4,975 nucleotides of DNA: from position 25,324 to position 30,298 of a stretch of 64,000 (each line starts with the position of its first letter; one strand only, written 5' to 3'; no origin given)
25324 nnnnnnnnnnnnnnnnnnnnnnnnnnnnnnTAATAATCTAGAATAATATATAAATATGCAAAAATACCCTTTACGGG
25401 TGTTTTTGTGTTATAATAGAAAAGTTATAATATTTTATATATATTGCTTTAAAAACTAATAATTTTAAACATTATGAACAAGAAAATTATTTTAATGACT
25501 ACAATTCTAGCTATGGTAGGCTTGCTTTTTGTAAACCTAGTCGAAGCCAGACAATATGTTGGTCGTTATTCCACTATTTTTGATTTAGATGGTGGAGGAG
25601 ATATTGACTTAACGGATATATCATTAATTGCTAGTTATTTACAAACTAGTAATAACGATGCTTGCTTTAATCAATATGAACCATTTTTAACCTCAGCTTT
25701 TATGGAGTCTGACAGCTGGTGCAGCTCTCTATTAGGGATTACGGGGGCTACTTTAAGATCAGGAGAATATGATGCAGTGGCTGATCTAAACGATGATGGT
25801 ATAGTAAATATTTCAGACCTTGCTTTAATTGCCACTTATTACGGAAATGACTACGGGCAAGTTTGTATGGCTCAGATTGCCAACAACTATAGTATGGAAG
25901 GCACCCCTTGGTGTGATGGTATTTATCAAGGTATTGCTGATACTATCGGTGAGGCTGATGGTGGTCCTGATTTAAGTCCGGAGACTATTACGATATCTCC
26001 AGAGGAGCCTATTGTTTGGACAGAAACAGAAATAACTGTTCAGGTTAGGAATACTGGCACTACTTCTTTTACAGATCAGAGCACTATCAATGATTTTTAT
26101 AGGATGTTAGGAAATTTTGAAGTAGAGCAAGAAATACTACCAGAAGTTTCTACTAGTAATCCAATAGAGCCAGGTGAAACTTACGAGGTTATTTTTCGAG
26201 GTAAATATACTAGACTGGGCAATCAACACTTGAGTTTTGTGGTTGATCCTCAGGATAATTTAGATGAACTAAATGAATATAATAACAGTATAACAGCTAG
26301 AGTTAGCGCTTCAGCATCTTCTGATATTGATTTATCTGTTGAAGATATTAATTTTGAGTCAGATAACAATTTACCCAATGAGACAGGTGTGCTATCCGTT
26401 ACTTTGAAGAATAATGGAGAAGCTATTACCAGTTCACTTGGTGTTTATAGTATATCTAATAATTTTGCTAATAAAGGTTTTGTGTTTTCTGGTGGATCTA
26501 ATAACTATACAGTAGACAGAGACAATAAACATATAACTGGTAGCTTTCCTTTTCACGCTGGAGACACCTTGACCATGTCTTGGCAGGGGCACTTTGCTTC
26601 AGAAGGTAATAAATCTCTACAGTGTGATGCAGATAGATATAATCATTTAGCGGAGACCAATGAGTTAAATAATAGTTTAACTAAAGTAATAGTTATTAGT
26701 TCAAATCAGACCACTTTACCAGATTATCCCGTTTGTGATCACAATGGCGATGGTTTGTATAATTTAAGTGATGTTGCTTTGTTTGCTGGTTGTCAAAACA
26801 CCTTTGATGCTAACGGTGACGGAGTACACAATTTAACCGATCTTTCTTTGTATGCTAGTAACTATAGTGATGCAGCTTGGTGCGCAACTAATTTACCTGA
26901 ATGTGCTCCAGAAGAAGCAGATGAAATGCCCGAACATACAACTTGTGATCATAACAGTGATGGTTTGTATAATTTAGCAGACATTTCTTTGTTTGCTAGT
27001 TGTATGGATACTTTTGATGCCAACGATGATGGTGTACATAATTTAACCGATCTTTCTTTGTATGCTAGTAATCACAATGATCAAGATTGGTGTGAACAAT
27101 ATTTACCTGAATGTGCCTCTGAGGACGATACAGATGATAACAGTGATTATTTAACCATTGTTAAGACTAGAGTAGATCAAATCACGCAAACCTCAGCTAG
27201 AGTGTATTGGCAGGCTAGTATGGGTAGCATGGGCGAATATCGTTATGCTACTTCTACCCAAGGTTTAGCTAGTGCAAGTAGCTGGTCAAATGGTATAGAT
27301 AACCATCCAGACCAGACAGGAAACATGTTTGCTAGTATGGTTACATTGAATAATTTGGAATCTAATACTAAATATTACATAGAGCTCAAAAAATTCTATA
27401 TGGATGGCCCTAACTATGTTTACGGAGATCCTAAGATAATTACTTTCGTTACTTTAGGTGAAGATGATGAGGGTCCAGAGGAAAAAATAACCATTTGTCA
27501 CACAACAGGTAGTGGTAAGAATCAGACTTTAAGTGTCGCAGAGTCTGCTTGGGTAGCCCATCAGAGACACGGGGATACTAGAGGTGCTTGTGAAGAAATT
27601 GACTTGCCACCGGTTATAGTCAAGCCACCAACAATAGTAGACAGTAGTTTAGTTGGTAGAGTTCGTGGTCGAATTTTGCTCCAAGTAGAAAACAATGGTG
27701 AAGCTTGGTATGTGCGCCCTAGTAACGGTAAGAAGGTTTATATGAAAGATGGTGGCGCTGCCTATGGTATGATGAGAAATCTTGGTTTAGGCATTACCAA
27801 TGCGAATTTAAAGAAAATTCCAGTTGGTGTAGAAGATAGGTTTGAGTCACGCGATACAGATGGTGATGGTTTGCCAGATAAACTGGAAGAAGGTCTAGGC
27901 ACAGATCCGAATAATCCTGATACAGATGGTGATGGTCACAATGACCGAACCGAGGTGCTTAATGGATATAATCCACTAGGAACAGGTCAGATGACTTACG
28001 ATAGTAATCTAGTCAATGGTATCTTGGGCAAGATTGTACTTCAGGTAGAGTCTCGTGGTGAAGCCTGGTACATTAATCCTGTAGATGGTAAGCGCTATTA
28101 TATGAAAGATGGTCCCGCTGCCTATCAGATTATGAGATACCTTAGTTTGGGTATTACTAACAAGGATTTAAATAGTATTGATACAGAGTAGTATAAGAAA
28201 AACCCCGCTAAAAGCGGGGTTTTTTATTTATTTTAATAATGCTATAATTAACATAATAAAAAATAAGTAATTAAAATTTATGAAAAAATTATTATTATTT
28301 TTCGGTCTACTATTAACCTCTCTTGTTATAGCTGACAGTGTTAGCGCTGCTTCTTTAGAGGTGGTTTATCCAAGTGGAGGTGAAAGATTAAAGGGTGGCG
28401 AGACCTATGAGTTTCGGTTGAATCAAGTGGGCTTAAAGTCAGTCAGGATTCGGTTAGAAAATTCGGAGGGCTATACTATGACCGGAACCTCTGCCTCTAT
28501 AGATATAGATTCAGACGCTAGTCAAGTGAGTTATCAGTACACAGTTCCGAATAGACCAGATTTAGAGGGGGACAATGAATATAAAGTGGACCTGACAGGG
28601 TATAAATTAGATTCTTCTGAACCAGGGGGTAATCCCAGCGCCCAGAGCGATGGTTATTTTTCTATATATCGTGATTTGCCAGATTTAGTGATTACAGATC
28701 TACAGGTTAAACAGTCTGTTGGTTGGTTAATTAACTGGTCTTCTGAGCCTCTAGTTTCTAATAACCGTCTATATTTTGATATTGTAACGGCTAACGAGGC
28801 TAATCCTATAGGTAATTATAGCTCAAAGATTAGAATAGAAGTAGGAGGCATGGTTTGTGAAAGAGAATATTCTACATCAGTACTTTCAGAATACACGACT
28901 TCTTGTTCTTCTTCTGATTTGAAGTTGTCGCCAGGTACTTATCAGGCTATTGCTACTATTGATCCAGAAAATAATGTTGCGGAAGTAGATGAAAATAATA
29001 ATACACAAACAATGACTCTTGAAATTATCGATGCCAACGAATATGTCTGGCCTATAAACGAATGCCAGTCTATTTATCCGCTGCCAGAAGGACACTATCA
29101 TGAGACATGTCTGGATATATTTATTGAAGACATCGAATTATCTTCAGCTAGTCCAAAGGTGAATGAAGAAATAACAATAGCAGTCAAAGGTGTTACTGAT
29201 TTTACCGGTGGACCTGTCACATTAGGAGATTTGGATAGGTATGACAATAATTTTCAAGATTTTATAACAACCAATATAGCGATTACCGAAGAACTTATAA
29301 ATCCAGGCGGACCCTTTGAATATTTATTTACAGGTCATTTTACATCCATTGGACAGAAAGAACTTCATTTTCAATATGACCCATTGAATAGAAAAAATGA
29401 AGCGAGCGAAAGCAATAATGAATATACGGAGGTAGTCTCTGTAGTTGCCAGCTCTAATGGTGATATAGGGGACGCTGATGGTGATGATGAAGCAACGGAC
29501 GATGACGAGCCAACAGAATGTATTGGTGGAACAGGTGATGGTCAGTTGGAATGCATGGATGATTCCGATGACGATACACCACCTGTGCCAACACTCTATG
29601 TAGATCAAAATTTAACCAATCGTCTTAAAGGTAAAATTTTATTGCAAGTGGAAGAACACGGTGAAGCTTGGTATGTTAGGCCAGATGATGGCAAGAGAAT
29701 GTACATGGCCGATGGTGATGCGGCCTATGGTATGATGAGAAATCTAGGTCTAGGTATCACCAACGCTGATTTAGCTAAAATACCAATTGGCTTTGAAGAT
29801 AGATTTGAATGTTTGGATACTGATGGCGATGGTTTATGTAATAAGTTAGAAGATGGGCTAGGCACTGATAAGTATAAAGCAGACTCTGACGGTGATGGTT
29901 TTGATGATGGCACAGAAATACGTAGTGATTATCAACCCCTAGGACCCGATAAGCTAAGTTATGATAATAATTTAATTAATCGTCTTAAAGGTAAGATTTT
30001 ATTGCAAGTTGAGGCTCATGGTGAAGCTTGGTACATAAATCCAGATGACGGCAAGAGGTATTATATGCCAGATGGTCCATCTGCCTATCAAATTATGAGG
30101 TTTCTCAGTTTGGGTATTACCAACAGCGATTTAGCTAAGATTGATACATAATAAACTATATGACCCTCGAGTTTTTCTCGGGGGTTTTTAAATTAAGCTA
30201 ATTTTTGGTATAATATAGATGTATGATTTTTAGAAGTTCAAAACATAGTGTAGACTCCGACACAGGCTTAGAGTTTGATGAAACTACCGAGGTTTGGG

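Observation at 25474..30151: Tandem paralogous giant secreted proteins sharing an uncharacterised C-terminal 'GEAWY' double-repeat module bridged by TSP3-like Ca-binding motifs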

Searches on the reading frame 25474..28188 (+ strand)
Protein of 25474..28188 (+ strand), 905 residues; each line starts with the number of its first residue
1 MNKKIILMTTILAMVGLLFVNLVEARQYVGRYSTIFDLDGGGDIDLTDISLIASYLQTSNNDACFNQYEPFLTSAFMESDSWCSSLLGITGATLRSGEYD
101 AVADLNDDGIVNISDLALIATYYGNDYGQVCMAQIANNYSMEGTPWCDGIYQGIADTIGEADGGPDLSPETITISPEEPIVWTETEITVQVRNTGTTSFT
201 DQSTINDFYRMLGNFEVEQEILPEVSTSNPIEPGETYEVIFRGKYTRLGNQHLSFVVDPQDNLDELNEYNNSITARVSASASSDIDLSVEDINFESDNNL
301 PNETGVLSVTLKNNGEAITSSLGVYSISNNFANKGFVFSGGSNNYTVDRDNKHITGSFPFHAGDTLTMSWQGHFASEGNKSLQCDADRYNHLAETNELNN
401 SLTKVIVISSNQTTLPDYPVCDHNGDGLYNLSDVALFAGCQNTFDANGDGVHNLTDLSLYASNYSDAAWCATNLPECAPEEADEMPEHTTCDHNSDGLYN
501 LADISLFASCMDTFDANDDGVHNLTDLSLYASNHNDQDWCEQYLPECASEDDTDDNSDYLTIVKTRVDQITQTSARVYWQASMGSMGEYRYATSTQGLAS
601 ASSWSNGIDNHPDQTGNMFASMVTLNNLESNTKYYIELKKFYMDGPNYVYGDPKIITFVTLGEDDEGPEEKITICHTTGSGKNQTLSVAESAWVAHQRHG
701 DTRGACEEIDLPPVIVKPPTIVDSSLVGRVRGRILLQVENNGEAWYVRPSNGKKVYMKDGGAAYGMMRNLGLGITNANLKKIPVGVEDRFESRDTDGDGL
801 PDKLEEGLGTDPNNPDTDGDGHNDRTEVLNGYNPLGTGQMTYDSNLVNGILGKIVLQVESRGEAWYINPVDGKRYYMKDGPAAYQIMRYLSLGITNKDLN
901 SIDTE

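Call 3: search_protein_families(library=pfam, proteins=[window:25474-28188:+], max_evalue=1)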
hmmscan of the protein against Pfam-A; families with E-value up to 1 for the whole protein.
window:25474-28188:+ (905 aa): 6 families
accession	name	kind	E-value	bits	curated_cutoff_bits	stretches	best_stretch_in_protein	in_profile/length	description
PF07705.17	CARDB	-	6.8e-18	65.2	22.7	2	165-274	2-100/101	CARDB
PF18884.5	TSP3_bac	-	6.4e-07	29.5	25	2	794-815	1-22/22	Bacterial TSP3 repeat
PF16656.11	Pur_ac_phosph_N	-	0.0026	18.7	30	1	566-637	7-77/93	Purple acid Phosphatase, N-terminal domain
PF00404.24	Dockerin_1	-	0.028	15.1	22.9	2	37-121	3-54/57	Dockerin type I domain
PF00041.27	fn3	-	0.077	13.7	25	1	566-639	7-67/84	Fibronectin type III domain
PF08789.15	PBCV_basic_adap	-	0.28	11.8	20.4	1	746-758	19-31/38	PBCV-specific basic adaptor domain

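Call 4: search_protein_families(library=ncbifam, proteins=[window:25474-28188:+], max_evalue=1)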
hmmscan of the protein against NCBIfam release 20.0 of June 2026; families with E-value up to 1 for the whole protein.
window:25474-28188:+ (905 aa): 3 families
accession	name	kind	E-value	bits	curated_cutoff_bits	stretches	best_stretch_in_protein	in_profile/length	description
NF033765.2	gliding_CglD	equivalog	5.5e-07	27.8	400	1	791-831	204-244/1124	adventurous gliding motility lipoprotein CglD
NF047639.1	throspo3_MtsD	equivalog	0.0015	16.8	800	1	793-838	459-531/651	cell-cell cohesion protein MtsD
NF052591.1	ArlG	equivalog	0.39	10.7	110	0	183-257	67-139/148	archaellum stator protein ArlG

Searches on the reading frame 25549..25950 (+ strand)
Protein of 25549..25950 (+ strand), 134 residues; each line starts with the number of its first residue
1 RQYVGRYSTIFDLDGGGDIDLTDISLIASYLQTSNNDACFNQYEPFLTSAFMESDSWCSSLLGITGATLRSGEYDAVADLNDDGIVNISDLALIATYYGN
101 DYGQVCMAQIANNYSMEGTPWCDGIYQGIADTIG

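Call 55: search_protein_families(library=pfam, proteins=[window:25549-25950:+], max_evalue=1)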
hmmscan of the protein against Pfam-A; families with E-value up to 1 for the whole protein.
seq(134 aa): 2 families
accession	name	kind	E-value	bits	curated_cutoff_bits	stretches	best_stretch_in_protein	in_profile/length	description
PF00404.24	Dockerin_1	-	1.2e-06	29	22.9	2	78-97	2-21/57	Dockerin type I domain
PF13405.12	EF-hand_6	-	0.21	11.9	25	0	10-25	8-23/30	EF-hand domain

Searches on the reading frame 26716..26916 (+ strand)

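Call 55: search_protein_families(library=pfam, proteins=[window:26716-26916:+], max_evalue=1)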
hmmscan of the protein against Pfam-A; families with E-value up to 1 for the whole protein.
seq(67 aa): 2 families
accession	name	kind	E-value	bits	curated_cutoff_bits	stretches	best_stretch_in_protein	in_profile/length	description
PF00404.24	Dockerin_1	-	0.006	17.2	22.9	1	8-45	3-51/57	Dockerin type I domain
PF13202.12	EF-hand_5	-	0.63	10.1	25.9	0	29-36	7-14/25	EF hand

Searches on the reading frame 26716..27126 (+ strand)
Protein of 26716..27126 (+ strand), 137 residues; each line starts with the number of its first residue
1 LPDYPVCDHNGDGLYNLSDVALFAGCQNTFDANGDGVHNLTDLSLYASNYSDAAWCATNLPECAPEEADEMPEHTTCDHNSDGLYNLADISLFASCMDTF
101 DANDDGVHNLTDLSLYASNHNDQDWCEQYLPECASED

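Call 56: search_solved_structures(query=window:26716-27126:+, max_evalue=1)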
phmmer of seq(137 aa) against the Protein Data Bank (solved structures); distinct sequences matched with E-value up to 1: 2.
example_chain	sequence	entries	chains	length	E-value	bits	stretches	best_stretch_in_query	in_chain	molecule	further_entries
2a3m_A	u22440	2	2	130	0.086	16.3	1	74-110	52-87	COG3005: Nitrate/TMAO reductases, membrane-bound tetraheme cytochrome c subunit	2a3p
2y3n_B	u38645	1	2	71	0.16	15.4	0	31-52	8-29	CELLULOSOMAL FAMILY-48 PROCESSIVE GLYCOSIDE HYDROLASE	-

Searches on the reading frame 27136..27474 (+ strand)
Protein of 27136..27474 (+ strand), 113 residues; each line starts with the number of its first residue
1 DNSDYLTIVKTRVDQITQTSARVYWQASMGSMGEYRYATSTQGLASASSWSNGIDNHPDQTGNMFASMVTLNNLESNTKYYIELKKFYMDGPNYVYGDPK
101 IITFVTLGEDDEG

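Call 55: search_protein_families(library=pfam, proteins=[window:27136-27474:+], max_evalue=1)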
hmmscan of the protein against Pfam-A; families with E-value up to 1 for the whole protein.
seq(113 aa): 3 families
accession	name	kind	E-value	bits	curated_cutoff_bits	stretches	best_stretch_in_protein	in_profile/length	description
PF16656.11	Pur_ac_phosph_N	-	0.00013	22.8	30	1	11-83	6-77/93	Purple acid Phosphatase, N-terminal domain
PF00041.27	fn3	-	0.0013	19.3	25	1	12-85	7-67/84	Fibronectin type III domain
PF01382.22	Avidin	-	0.052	14.4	24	1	32-80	26-75/116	Avidin family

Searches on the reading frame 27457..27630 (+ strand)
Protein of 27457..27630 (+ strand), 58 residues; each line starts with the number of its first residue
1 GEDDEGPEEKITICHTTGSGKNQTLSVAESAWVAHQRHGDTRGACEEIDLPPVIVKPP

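Call 55: search_protein_families(library=pfam, proteins=[window:27457-27630:+], max_evalue=1)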
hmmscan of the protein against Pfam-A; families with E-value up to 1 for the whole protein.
seq(58 aa): 0 families

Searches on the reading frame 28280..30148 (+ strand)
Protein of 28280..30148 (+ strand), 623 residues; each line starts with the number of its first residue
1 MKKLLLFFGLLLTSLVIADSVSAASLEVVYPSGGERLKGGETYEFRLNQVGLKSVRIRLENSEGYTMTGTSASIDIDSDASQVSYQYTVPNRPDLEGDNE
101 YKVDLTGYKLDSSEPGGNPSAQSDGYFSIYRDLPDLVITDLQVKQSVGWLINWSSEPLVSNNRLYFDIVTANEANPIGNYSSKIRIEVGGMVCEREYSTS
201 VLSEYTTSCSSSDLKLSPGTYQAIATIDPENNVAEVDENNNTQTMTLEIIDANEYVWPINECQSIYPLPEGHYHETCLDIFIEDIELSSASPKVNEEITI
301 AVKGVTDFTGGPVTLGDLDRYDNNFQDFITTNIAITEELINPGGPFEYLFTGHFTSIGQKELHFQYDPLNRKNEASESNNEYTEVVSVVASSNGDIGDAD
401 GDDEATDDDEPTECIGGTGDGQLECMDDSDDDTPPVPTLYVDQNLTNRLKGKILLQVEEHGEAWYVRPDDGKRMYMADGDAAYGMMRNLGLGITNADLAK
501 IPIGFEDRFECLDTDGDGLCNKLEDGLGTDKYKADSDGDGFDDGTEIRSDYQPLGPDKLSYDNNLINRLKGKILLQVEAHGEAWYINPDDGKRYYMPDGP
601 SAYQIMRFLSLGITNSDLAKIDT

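Call 3: search_protein_families(library=pfam, proteins=[window:28280-30148:+], max_evalue=1)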
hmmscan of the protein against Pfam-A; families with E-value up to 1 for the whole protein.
window:28280-30148:+ (623 aa): 5 families
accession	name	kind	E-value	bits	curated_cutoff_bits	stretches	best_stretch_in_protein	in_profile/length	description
PF07705.17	CARDB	-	8e-08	32.9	22.7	2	181-244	37-100/101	CARDB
PF18884.5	TSP3_bac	-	0.018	15.3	25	1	513-530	1-18/22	Bacterial TSP3 repeat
PF12667.13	NigD_N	-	0.028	15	24.3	0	456-479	5-28/67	NigD-like N-terminal OB domain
PF13202.12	EF-hand_5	-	0.23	11.5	25.9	1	506-518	2-14/25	EF hand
PF01186.22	Lysyl_oxidase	-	0.28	11.2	20.4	1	215-252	160-197/204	Lysyl oxidase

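Call 4: search_protein_families(library=ncbifam, proteins=[window:28280-30148:+], max_evalue=1)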
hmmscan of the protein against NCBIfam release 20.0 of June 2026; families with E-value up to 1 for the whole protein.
window:28280-30148:+ (623 aa): 2 families
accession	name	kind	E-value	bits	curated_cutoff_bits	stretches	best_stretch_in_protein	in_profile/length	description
NF047639.1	throspo3_MtsD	equivalog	1.4e-05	23.5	800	1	508-557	455-504/651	cell-cell cohesion protein MtsD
NF033765.2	gliding_CglD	equivalog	0.00057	17.8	400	1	513-546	266-299/1124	adventurous gliding motility lipoprotein CglD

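Call 40: find_encoding_contigs(protein=window:28280-30148:+, flank=3000, max_places=3)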
Protein window:28280-30148:+ (623 aa): 7 contigs read that carry it; 3 places shown.
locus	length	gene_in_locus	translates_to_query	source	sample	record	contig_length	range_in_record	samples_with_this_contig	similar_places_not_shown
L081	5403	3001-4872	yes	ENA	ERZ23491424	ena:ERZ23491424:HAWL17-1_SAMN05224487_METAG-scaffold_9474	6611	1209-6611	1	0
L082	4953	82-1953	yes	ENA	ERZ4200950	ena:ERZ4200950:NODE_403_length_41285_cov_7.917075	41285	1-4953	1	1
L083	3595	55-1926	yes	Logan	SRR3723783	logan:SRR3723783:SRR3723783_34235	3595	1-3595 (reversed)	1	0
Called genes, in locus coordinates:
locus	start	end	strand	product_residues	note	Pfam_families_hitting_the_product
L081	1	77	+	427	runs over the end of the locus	?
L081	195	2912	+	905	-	PF07705:CARDB, PF18884:TSP3_bac (faint)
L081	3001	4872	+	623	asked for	PF07705:CARDB (faint)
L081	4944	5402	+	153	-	?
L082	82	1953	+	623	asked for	PF07705:CARDB (faint)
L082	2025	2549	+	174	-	-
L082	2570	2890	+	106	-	PF09685:MamF_MmsF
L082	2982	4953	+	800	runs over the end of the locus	PF01326:PPDK_N, PF00391:PEP-utilizers, PF02896:PEP-utilizers_C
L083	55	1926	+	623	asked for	PF07705:CARDB (faint)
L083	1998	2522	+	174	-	-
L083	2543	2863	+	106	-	PF09685:MamF_MmsF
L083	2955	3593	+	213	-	?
